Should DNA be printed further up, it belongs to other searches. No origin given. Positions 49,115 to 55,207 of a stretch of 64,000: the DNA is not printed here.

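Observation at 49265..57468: pbpC-A2M operon in which the macroglobulin has no cysteine at all (no CxEQ thioester)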

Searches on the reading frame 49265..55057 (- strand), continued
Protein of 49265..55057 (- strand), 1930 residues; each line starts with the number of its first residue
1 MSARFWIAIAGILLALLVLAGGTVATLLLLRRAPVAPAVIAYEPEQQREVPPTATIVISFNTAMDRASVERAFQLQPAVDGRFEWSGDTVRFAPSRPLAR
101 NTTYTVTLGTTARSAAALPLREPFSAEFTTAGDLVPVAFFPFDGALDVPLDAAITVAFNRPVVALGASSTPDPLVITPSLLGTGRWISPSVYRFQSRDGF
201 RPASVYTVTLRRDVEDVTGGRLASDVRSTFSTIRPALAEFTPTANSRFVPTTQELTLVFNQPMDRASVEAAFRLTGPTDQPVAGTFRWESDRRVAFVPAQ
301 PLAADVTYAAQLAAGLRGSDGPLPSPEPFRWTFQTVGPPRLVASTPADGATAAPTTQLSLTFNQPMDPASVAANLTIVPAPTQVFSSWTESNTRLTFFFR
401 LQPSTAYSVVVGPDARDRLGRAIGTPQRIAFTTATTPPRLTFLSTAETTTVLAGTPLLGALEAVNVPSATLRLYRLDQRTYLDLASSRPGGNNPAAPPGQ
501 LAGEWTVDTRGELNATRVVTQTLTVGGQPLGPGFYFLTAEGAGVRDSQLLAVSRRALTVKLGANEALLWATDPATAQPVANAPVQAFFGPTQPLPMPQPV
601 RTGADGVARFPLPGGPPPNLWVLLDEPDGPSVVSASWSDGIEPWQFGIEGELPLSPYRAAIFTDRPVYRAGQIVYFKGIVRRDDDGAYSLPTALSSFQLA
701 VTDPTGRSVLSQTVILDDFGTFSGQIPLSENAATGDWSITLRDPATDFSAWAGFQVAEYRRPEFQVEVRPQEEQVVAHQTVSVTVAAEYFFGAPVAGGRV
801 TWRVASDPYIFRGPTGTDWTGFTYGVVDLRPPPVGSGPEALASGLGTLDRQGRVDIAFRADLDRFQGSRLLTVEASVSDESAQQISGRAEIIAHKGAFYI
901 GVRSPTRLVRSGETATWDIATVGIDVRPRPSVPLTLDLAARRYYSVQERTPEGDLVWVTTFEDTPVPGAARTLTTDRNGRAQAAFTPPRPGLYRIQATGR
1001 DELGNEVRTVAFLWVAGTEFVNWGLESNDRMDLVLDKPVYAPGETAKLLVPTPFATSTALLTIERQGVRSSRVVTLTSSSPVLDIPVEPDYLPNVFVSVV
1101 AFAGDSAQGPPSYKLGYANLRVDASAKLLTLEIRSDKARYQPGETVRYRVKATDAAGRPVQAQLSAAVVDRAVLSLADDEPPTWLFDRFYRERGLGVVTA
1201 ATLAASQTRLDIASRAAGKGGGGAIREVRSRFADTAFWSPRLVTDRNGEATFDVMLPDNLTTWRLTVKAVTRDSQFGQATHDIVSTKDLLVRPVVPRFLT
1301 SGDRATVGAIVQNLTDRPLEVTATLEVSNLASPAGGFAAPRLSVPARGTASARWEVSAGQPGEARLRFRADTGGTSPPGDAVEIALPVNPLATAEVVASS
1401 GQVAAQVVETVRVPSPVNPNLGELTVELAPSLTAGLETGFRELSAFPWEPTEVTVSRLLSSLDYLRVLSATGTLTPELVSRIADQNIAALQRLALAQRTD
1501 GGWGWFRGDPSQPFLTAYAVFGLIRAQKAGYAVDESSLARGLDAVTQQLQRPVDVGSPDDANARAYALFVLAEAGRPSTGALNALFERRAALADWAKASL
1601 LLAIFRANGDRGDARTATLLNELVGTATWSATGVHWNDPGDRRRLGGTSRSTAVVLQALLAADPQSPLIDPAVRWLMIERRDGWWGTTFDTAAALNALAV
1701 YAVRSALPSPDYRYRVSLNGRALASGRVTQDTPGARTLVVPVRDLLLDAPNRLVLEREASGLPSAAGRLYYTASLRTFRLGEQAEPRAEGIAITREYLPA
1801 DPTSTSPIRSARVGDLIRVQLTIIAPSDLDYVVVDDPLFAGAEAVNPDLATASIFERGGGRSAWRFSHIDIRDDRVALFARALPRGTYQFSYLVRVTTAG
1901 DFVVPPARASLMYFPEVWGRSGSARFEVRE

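Call 8: search_solved_structures(query=window:49265-55057:-, show_alignments=3, max_evalue=0.001)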
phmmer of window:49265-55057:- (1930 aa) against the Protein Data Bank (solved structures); distinct sequences matched with E-value up to 0.001: 22.
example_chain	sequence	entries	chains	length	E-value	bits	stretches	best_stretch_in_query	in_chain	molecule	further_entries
4rtd_A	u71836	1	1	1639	3e-48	167.4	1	358-1924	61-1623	Uncharacterized lipoprotein YfhM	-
4ziq_A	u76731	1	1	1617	3.4e-48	167.2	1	618-1924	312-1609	Uncharacterized lipoprotein YfhM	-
5a42_A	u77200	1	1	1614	3.7e-48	167.1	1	618-1924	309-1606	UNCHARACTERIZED LIPOPROTEIN YFHM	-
4u48_A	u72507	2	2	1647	2.3e-42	147.9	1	658-1923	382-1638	Putative inner membrane lipoprotein | alpha-2-macroglobulin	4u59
4u4j_A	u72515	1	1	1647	2e-41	144.8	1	658-1923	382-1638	Putative inner membrane lipoprotein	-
4ziu_A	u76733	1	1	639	3e-25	91.1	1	1294-1924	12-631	Uncharacterized lipoprotein YfhM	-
7s62_A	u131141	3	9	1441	2.2e-12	48.5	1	660-819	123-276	Alpha 2-macroglobulin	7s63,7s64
4lnv_A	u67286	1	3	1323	3e-12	48.1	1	639-798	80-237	Thioester-containing protein I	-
7voo_A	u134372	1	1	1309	1.6e-10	42.4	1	1227-1587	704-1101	Alpha-2-macroglobulin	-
7von_A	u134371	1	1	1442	2.2e-10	41.9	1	1227-1587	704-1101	Alpha-2-macroglobulin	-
6tav_A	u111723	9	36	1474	2.4e-10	41.8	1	1227-1587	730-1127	Alpha-2-macroglobulin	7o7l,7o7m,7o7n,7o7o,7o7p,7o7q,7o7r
4d94_A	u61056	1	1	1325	3.3e-10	41.3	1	639-798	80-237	Thioester-containing protein 1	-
2pn5_A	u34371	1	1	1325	3.3e-10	41.3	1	639-798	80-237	Thioester-containing protein I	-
7q1y_A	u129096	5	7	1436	2.8e-09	38.2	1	661-798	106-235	Alpha-2-macroglobulin-like protein 1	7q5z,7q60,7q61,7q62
9fx2_A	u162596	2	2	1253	1.9e-08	35.5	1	660-798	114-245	CD109 antigen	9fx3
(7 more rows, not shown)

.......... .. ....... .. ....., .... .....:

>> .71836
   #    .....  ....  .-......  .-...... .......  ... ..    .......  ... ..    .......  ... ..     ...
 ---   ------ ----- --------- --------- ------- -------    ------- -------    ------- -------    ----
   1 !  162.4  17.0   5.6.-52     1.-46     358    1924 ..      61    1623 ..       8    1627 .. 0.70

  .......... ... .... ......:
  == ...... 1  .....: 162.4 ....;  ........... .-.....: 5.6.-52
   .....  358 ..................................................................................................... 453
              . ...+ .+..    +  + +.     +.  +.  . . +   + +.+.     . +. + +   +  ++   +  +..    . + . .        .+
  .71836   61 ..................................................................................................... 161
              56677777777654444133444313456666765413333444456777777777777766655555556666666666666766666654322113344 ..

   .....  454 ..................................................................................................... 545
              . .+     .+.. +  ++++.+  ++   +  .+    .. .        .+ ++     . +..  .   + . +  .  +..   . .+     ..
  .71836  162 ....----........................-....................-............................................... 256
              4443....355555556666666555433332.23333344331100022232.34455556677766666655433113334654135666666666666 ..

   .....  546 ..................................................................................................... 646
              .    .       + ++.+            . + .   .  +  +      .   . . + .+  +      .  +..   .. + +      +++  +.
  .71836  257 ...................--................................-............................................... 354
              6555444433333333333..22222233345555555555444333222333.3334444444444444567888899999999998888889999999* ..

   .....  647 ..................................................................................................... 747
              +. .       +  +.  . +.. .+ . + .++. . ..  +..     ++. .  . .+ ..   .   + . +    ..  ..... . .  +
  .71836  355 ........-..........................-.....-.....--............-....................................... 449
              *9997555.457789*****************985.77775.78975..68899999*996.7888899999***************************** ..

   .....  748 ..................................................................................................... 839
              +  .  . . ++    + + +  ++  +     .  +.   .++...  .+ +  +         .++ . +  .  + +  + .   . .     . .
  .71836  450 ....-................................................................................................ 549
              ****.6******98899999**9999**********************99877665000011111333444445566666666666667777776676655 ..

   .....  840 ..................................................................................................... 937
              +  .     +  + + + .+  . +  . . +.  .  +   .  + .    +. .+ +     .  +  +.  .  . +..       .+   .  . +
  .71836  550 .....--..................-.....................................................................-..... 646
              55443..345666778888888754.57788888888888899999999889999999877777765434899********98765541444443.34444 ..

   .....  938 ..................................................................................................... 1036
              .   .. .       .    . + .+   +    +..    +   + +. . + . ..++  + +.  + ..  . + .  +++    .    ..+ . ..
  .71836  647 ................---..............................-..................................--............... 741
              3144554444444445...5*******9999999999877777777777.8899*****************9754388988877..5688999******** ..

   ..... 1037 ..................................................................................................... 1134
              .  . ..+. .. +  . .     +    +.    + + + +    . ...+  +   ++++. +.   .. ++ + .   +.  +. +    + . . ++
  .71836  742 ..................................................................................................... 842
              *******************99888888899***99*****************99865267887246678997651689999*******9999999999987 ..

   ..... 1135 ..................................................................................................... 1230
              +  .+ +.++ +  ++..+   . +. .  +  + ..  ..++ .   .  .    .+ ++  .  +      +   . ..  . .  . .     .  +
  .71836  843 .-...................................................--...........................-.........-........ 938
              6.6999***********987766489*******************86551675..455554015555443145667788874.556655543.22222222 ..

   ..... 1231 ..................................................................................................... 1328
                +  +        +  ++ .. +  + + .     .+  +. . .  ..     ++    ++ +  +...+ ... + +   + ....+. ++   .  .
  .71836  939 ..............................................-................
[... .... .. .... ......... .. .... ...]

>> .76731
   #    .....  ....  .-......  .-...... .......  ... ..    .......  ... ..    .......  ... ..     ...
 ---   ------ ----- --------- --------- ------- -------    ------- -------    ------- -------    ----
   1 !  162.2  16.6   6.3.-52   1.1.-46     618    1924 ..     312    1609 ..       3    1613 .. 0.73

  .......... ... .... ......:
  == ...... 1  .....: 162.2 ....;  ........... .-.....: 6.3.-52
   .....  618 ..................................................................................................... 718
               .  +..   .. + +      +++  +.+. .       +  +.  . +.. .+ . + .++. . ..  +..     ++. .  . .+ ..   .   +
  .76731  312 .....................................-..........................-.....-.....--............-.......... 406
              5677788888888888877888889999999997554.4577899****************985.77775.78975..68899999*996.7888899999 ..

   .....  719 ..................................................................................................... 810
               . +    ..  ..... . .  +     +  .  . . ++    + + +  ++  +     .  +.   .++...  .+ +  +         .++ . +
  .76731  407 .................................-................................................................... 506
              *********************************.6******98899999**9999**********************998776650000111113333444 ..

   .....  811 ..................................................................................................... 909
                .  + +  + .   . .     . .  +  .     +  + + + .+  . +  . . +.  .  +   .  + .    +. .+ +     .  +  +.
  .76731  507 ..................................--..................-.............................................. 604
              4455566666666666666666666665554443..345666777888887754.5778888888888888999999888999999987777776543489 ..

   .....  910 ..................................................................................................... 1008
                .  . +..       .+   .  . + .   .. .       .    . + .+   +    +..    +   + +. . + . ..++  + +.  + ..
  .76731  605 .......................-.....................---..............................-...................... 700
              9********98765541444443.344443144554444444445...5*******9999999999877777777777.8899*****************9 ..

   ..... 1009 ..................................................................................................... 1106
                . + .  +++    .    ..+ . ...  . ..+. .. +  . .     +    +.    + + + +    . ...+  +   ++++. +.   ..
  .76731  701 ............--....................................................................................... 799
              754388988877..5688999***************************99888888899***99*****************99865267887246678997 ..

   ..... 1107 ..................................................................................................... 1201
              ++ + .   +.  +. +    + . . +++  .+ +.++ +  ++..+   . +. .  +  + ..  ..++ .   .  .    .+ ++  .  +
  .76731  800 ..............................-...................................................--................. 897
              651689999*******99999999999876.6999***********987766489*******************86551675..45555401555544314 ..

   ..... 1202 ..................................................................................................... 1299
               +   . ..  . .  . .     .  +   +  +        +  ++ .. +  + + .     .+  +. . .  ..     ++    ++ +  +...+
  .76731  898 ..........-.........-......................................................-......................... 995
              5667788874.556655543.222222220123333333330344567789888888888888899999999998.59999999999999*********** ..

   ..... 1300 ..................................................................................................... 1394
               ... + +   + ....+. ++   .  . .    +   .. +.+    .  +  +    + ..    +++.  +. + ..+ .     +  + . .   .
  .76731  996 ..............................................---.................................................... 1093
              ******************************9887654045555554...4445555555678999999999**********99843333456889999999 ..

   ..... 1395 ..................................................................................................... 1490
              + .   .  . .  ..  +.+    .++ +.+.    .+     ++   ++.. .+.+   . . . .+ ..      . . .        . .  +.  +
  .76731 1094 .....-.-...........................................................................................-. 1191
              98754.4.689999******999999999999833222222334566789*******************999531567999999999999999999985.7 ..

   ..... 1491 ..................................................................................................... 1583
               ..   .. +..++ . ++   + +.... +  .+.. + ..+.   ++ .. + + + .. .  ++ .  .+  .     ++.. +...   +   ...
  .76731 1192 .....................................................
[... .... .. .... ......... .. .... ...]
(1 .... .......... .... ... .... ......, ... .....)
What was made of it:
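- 51965..53722 (-): MG-domain ring, N-terminal part (bMG3, MG2, bMG5 and others; aa 446-1031). Aligns to ECAM/Sa-A2M MG domains (call 8).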
